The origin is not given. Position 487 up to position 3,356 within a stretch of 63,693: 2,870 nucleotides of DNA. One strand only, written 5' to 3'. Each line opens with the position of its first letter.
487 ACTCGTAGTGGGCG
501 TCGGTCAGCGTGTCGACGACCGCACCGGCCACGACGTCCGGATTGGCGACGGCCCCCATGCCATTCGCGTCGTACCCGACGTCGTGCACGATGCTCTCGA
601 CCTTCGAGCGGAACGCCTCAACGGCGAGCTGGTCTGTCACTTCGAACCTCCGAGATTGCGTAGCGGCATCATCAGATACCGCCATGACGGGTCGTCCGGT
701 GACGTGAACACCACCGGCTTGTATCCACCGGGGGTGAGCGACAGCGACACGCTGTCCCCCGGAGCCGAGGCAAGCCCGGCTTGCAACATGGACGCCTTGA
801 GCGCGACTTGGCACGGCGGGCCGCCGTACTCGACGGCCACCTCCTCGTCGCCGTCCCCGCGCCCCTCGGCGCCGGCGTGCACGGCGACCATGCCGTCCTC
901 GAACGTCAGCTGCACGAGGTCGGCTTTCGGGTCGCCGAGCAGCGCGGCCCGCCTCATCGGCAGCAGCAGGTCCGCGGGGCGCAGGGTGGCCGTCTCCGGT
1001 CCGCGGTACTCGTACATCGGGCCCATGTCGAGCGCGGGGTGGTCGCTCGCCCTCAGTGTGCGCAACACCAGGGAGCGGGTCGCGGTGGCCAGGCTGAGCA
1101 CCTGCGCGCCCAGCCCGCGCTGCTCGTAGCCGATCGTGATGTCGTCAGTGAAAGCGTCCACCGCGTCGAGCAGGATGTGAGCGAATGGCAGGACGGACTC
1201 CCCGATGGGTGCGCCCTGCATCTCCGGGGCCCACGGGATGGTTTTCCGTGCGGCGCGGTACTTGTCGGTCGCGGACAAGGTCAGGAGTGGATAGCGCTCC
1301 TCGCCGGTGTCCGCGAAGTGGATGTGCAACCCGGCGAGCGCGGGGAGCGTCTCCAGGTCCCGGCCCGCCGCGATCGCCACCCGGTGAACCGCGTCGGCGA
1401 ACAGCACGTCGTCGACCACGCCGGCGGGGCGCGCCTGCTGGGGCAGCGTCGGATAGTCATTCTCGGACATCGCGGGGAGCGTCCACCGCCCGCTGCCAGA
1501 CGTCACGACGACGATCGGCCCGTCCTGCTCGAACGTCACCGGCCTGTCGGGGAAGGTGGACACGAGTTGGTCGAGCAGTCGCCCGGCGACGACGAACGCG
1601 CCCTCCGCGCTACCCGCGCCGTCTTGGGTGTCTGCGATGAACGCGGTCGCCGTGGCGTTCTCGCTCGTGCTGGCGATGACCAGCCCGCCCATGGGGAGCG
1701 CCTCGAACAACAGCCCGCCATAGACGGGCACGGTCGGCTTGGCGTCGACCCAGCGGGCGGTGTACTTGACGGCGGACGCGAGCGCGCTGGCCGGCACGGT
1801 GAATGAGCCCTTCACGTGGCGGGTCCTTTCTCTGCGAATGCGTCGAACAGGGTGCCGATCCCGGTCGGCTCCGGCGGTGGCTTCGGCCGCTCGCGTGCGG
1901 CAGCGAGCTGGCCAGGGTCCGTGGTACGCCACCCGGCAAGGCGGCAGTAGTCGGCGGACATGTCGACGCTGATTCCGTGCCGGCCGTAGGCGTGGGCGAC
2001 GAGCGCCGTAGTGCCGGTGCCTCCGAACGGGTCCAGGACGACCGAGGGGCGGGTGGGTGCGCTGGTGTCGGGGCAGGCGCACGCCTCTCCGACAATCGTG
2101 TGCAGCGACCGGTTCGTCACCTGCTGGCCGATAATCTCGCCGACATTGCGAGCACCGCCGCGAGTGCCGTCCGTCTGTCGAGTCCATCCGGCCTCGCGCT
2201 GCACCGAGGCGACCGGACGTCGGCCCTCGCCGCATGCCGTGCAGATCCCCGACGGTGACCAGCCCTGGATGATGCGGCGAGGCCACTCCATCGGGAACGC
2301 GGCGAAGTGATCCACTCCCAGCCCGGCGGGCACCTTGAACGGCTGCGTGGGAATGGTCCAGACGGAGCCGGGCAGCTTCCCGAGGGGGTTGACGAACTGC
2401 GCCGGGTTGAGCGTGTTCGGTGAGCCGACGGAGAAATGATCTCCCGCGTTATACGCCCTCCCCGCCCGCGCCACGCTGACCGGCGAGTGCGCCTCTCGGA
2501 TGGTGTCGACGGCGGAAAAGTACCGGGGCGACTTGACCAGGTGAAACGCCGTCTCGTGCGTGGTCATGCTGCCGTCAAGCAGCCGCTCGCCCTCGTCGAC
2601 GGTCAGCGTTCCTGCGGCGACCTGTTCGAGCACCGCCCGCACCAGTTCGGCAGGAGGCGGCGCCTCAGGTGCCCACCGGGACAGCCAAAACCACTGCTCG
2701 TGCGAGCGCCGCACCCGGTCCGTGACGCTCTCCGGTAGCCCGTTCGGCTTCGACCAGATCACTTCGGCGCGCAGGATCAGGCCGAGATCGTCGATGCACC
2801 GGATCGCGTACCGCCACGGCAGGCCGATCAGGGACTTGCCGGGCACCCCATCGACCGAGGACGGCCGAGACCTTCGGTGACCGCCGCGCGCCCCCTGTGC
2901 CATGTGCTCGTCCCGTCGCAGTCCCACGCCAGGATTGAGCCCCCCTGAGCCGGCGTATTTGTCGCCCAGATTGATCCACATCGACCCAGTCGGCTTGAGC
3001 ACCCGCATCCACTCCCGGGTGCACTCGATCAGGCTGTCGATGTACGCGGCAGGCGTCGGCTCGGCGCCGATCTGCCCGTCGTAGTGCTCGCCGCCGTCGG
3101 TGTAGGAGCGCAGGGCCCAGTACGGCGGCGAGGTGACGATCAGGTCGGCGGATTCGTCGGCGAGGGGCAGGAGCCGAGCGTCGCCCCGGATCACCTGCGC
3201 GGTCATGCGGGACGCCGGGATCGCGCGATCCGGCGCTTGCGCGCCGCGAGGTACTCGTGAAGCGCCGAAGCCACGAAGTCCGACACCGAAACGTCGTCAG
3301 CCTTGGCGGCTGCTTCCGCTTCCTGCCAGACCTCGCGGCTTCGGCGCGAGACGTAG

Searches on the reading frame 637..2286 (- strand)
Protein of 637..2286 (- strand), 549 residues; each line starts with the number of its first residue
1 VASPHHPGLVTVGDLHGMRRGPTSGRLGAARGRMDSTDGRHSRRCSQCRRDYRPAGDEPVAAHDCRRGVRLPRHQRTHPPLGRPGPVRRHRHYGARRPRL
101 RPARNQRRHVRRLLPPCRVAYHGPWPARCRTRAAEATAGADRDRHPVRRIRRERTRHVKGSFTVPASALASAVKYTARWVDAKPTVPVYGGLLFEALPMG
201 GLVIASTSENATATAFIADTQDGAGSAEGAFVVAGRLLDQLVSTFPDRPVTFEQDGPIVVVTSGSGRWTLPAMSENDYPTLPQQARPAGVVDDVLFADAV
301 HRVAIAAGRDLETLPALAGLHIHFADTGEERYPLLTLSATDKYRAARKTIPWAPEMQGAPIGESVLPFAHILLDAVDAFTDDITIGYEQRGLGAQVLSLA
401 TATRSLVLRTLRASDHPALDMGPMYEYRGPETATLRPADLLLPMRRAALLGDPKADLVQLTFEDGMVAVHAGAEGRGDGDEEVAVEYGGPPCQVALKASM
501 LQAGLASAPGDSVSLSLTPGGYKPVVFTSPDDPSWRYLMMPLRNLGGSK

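Call 70: search_protein_families(library=pfam, proteins=[window:637-2286:-], max_evalue=0.001)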
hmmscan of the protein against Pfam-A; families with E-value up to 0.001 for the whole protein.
window:637-2286:- (549 aa): 3 families
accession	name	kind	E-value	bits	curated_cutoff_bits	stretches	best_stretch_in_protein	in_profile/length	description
PF00712.24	DNA_pol3_beta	-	6.3e-18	65.5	24.4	1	162-282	3-120/120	DNA polymerase III beta subunit, N-terminal domain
PF02768.20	DNA_pol3_beta_3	-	1.9e-11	44.3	27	1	440-543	19-121/121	DNA polymerase III beta subunit, C-terminal domain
PF02767.21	DNA_pol3_beta_2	-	4.5e-05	24.1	27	1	294-358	5-62/116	DNA polymerase III beta subunit, central domain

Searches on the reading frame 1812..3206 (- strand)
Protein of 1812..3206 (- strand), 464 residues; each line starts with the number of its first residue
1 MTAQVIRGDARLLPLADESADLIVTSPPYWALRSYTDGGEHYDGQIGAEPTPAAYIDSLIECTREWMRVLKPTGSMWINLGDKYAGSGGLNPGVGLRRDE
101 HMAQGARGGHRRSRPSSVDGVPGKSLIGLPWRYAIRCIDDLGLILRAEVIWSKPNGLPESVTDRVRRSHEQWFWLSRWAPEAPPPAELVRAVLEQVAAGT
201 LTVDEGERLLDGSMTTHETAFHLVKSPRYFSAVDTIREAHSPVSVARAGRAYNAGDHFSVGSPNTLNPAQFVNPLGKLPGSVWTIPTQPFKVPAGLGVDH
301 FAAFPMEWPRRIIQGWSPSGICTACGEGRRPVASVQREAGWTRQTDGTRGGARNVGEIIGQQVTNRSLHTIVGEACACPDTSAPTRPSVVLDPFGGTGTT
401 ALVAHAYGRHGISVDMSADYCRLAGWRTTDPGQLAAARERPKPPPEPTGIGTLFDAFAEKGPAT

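Call 70: search_protein_families(library=pfam, proteins=[window:1812-3206:-], max_evalue=0.001)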
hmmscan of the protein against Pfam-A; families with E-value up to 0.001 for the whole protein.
window:1812-3206:- (464 aa): 2 families
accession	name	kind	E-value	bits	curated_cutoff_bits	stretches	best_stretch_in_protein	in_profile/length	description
PF01555.25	N6_N4_Mtase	-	4.5e-33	115.5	26.7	2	21-319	2-181/221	DNA methylase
PF08241.18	Methyltransf_11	-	0.0006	20.8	21.2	0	4-25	45-66/95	Methyltransferase domain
